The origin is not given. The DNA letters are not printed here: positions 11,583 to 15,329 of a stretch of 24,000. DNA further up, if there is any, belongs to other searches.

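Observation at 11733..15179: Giant secreted AMIN-like/TPR-like protein at the end of the fliL-fliM cluster: candidate unrecognised periplasmic flagellar component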

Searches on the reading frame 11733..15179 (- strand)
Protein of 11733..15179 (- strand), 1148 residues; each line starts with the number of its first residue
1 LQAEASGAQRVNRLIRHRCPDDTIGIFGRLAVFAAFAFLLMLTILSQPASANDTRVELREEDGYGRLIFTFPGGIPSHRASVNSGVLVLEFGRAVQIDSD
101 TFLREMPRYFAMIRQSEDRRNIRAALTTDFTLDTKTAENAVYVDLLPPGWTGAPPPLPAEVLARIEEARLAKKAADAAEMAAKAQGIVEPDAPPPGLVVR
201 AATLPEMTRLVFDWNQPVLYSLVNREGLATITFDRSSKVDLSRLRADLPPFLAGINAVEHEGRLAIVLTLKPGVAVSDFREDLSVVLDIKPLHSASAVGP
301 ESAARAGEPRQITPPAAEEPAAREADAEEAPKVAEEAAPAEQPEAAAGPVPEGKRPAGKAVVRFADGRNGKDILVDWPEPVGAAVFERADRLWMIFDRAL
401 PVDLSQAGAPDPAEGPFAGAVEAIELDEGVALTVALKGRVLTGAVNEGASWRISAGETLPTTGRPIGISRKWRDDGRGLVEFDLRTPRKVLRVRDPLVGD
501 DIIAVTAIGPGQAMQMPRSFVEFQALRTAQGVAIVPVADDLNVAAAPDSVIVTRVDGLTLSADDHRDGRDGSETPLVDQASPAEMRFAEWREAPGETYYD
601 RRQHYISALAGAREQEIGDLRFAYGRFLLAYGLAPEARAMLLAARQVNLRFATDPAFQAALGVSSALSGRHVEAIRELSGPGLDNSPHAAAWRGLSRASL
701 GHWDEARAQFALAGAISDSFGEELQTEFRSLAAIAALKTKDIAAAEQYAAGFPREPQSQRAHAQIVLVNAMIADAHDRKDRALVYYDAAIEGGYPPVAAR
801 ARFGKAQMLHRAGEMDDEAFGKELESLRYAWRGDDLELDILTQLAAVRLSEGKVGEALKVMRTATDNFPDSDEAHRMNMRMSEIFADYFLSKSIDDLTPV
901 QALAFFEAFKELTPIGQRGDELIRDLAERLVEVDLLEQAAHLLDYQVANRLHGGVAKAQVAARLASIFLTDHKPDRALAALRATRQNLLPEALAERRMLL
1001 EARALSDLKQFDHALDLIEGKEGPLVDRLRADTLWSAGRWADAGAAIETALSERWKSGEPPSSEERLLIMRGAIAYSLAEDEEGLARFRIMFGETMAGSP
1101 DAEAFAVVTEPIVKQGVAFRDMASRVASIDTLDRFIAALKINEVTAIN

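Call 5: search_protein_families(library=pfam, proteins=[window:11733-15179:-], max_evalue=1)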
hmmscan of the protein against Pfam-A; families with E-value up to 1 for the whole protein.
window:11733-15179:- (1148 aa): 5 families
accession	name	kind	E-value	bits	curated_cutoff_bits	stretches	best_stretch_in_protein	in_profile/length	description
PF13432.12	TPR_16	-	0.00048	20.9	32.7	1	770-823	4-54/65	Tetratricopeptide repeat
PF07719.23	TPR_2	-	0.0011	19.3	27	0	690-713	4-27/34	Tetratricopeptide repeat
PF25058.1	ARM_TT21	-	0.005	17.2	27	1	834-885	53-104/155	Tetratricopeptide repeat protein 21 ARM repeat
PF13428.12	TPR_14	-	0.052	14.7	23.5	1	839-877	2-40/44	Tetratricopeptide repeat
PF25062.1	ARM_TT21_N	-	0.072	13.2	40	1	640-811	13-180/222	Tetratricopeptide repeat protein 21 N-terminal ARM repeat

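Call 6: search_protein_families(library=ncbifam, proteins=[window:11733-15179:-], max_evalue=1)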
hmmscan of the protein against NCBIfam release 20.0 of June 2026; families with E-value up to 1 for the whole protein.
window:11733-15179:- (1148 aa): 2 families
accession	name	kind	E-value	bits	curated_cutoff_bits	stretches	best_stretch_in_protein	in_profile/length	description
NF052415.1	T3SS_chap_SctY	equivalog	0.00068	20.1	70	2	625-713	13-101/106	type III secretion apparatus assembly chaperone SctY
NF052312.1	T9SS_PorW_SprE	equivalog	0.00075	18.3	250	1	686-867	140-319/716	type IX secretion system periplasmic lipoprotein PorW/SprE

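Call 9: find_homologous_proteins(query=window:11733-15179:-)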
Query window:11733-15179:- (1148 aa): 140 proteins with E <= 0.001 among 8000 candidates; the best 120 are listed.
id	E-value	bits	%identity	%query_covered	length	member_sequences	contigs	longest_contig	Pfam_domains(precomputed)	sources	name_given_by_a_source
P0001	0.0e+0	2444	98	99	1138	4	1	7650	-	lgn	-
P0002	0.0e+0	2088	83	99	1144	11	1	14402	PF13432.13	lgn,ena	-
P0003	0.0e+0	1969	78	99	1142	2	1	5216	-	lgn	-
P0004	0.0e+0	1951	77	99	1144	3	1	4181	PF07719.24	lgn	-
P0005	0.0e+0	1947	77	99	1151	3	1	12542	-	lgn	-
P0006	0.0e+0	1938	76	99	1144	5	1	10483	-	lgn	-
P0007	0.0e+0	1917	75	99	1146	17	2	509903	-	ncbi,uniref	ncbi:hypothetical protein [Parvibaculum sp.]|uniref:hypothetical protein n=1 Tax=Parvibaculum sp. Ta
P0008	0.0e+0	1912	76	99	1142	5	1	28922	-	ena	-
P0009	0.0e+0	1910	76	99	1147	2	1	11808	-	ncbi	-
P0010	0.0e+0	1909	76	99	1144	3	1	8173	-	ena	-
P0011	0.0e+0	1674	68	99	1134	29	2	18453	-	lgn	-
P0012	0.0e+0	1659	67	99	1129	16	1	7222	-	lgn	-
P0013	0.0e+0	1644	67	99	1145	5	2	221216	-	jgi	jgi:hypothetical protein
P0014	0.0e+0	1642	67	99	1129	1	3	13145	-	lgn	-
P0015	0.0e+0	1641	66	99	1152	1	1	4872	PF13432.13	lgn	-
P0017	0.0e+0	1606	66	99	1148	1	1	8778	-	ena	-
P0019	0.0e+0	1507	64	97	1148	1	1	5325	-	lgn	-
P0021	0.0e+0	1499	63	96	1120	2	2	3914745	PF13432.13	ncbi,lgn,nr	ncbi:tetratricopeptide repeat protein [Parvibaculum lavamentivorans]|nr:tetratricopeptide repeat pro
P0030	0.0e+0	1470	62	98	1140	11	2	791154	-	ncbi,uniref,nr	ncbi:hypothetical protein [Parvibaculum sp.]|uniref:hypothetical protein n=1 Tax=Parvibaculum sp. Ta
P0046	0.0e+0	1334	57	97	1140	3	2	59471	-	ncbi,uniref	ncbi:MAG: tetratricopeptide repeat protein [Parvibaculum sp.]|uniref:hypothetical protein n=1 Tax=Pa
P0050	8.3e-295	1000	46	95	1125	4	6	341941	PF24837.2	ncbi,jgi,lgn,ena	-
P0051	2.5e-294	998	46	97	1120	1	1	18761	PF24837.2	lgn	-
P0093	9.5e-254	864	41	97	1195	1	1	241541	PF00515.35,PF13424.13,PF13181.13,PF07719.24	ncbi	ncbi:MAG: tetratricopeptide repeat protein [Parvibaculaceae bacterium]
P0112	1.2e-123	433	31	96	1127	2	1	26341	PF12895.14,PF13424.13,PF13432.13,PF13428.13,PF07719.24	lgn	-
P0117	2.9e-116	408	30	95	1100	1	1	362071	-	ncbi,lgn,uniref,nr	ncbi:hypothetical protein [Devosia sp. Root635]|uniref:tetratricopeptide repeat protein n=1 Tax=Devo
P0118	6.3e-115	404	30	96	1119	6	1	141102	-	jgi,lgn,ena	-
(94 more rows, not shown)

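Call 10: search_protein_families(library=pfam, proteins=[P0050, P0051, P0117, P0112, P0093], max_evalue=0.1)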
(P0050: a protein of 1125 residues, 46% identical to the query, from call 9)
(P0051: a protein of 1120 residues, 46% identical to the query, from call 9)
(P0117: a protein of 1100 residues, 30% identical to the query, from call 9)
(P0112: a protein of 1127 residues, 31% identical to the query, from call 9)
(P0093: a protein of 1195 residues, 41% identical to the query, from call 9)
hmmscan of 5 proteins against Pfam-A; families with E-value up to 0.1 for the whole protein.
P0050 (1125 aa): 5 families
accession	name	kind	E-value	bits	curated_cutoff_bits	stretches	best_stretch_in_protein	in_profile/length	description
PF24837.1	AMIN-like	-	2e-05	25.1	27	1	178-195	5-24/129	AMIN-like domain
PF13428.12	TPR_14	-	0.0016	19.4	23.5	1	814-855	3-44/44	Tetratricopeptide repeat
PF25058.1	ARM_TT21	-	0.013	15.9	27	0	781-841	65-123/155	Tetratricopeptide repeat protein 21 ARM repeat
PF13432.12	TPR_16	-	0.025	15.5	32.7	1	744-798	4-57/65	Tetratricopeptide repeat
PF11741.13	AMIN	-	0.049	14.2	20.5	0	178-202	62-89/101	AMIN domain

P0051 (1120 aa): 2 families
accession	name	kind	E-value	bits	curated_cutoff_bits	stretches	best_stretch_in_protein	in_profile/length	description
PF24837.1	AMIN-like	-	2e-05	25.1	27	1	178-195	5-24/129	AMIN-like domain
PF05120.17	GvpG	-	0.017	15.7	30.6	1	751-798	16-63/67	Gas vesicle protein G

P0117 (1100 aa): 5 families
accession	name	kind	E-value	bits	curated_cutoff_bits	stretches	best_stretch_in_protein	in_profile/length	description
PF13432.12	TPR_16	-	0.0017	19.2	32.7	0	958-993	28-63/65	Tetratricopeptide repeat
PF13428.12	TPR_14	-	0.0044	18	23.5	1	778-812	3-37/44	Tetratricopeptide repeat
PF13174.12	TPR_6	-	0.02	15.9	26.3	0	781-809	5-33/33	Tetratricopeptide repeat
PF12895.13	ANAPC3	-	0.045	14.5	27.2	0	779-810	26-56/82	Anaphase-promoting complex, cyclosome, subunit 3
PF25058.1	ARM_TT21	-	0.073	13.5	27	0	699-729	5-35/155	Tetratricopeptide repeat protein 21 ARM repeat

P0112 (1127 aa): 9 families
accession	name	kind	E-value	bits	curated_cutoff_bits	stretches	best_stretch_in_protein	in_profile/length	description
PF07719.23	TPR_2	-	6.7e-08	32.5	27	0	821-850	4-33/34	Tetratricopeptide repeat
PF13424.12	TPR_12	-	8e-08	32.8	30.1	2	673-728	8-66/77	Tetratricopeptide repeat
PF13432.12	TPR_16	-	4.7e-06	27.4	32.7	1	642-697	3-60/65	Tetratricopeptide repeat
PF12895.13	ANAPC3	-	1.9e-05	25.3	27.2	0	943-998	29-80/82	Anaphase-promoting complex, cyclosome, subunit 3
PF13428.12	TPR_14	-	2.5e-05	25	23.5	0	820-852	3-35/44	Tetratricopeptide repeat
PF14559.12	TPR_19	-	0.00019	22.1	25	2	703-734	21-52/68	Tetratricopeptide repeat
PF13374.12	TPR_10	-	0.0092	16.4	27.5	1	743-776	9-42/42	Tetratricopeptide repeat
PF00515.34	TPR_1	-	0.022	15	27.8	0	642-659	7-24/34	Tetratricopeptide repeat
PF06287.16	DUF1039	-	0.078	13.8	25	0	975-1009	28-62/65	Protein of unknown function (DUF1039)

P0093 (1195 aa): 13 families
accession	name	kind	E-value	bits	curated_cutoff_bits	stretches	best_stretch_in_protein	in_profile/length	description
PF07719.23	TPR_2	-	7.2e-09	35.5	27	1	788-818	1-31/34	Tetratricopeptide repeat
PF00515.34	TPR_1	-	1.2e-08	34.9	27.8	1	788-818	1-31/34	Tetratricopeptide repeat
PF13181.12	TPR_8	-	9.5e-07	29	25.7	1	788-818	1-31/34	Tetratricopeptide repeat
PF13424.12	TPR_12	-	1.4e-05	25.7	30.1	1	785-817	42-74/77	Tetratricopeptide repeat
PF12895.13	ANAPC3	-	0.00012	22.8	27.2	0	989-1045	29-81/82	Anaphase-promoting complex, cyclosome, subunit 3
PF13432.12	TPR_16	-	0.0009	20.1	32.7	2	785-817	28-60/65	Tetratricopeptide repeat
PF14559.12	TPR_19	-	0.0016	19.1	25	1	801-838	4-41/68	Tetratricopeptide repeat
PF13431.12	TPR_17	-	0.002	18.7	24.4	0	810-837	1-28/34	Tetratricopeptide repeat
PF13428.12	TPR_14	-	0.0024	18.8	23.5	1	791-830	4-43/44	Tetratricopeptide repeat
PF13174.12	TPR_6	-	0.0058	17.7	26.3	0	789-816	1-28/33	Tetratricopeptide repeat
PF23914.1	TPR_CcmH_CycH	-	0.0077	16.5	42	1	781-898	43-156/158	Cytochrome c-type biogenesis protein H TPR domain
PF24575.1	TPR_Slam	-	0.0092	16.8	35.2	1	792-837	51-96/104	Surface lipoprotein assembly modifier, N-terminal TPR repeats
PF17004.11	SRP_TPR_like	-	0.012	16.1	35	1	996-1079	27-97/109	Putative TPR-like repeat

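Call 27: search_protein_representatives(protein=window:11733-15179:-)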
Query: 1148 residues. Proteins with E-value up to 0.001 (for the whole library): 4182; up to 1e-10: 3177; up to 1e-30: 1828. The best 150 are listed.
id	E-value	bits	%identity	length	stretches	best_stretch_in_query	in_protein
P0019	0.0e+00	1507.4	65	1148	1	32-1148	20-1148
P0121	1.6e-297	1006.9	46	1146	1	23-1146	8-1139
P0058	9.4e-288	974.5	48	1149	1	36-1145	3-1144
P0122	2.4e-258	877.1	62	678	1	474-1147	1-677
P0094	3.4e-253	860.1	43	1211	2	314-1141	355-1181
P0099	2.1e-243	827.6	42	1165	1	32-1141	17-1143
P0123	4.2e-226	770.3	40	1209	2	296-1138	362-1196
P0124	1.1e-221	755.8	39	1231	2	300-1138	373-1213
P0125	4.7e-191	654.3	47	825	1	330-1141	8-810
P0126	3.4e-176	605.1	34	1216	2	316-1139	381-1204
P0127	4.0e-175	601.6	35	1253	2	358-1137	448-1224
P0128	8.8e-167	573.9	34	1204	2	324-1137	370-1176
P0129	1.3e-163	563.5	36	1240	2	293-1140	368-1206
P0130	9.5e-162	557.3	35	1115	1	41-1137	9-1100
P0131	9.5e-161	554.0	36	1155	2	189-1139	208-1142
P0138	9.8e-159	547.3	31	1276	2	294-1140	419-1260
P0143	8.7e-157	540.8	36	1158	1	31-1140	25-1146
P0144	1.7e-156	539.9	37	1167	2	329-1140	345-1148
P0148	9.0e-155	534.2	35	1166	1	10-1140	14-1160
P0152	1.3e-153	530.3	35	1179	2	343-1140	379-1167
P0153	1.6e-153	530.0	35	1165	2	373-1140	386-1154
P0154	2.0e-153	529.7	36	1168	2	296-1140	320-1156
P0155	1.3e-152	527.0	35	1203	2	302-1140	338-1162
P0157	1.6e-152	526.7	40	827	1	328-1140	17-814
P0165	8.4e-151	521.0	33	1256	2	325-1140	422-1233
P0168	3.1e-150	519.1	34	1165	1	32-1140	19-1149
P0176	6.5e-148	511.5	31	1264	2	368-1140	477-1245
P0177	8.9e-148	511.0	35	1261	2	313-1140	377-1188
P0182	3.4e-146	505.8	35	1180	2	295-1140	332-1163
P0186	1.6e-144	500.3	33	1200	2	323-1140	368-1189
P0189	5.1e-144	498.6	36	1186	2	306-1142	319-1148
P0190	1.4e-143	497.1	35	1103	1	47-1140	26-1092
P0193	1.7e-142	493.5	34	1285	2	316-1140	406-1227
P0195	3.8e-142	492.4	34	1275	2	291-1140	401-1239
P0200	6.3e-141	488.3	34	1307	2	297-1140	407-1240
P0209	3.0e-139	482.7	33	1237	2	320-1140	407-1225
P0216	2.8e-137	476.2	35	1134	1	44-1140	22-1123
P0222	9.3e-136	471.2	34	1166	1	28-1137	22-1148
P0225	2.4e-135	469.8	32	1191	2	305-1140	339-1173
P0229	5.1e-135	468.8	33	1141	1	33-1140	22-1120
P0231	1.6e-134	467.1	33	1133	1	34-1140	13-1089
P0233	3.3e-134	466.1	37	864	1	272-1140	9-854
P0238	9.1e-133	461.3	32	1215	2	308-1140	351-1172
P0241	1.7e-132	460.4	35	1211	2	331-1140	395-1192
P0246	2.2e-131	456.7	35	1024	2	292-1140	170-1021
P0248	4.1e-131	455.8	30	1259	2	308-1140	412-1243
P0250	8.5e-131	454.8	33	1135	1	28-1136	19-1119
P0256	2.8e-129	449.8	32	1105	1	59-1140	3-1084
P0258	1.9e-128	447.0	32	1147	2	305-1136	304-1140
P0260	4.5e-128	445.8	38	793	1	381-1140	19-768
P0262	1.1e-127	444.5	30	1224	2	366-1140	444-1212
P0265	1.5e-127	444.0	33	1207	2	585-1140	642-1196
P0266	2.4e-127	443.4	33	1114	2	197-1140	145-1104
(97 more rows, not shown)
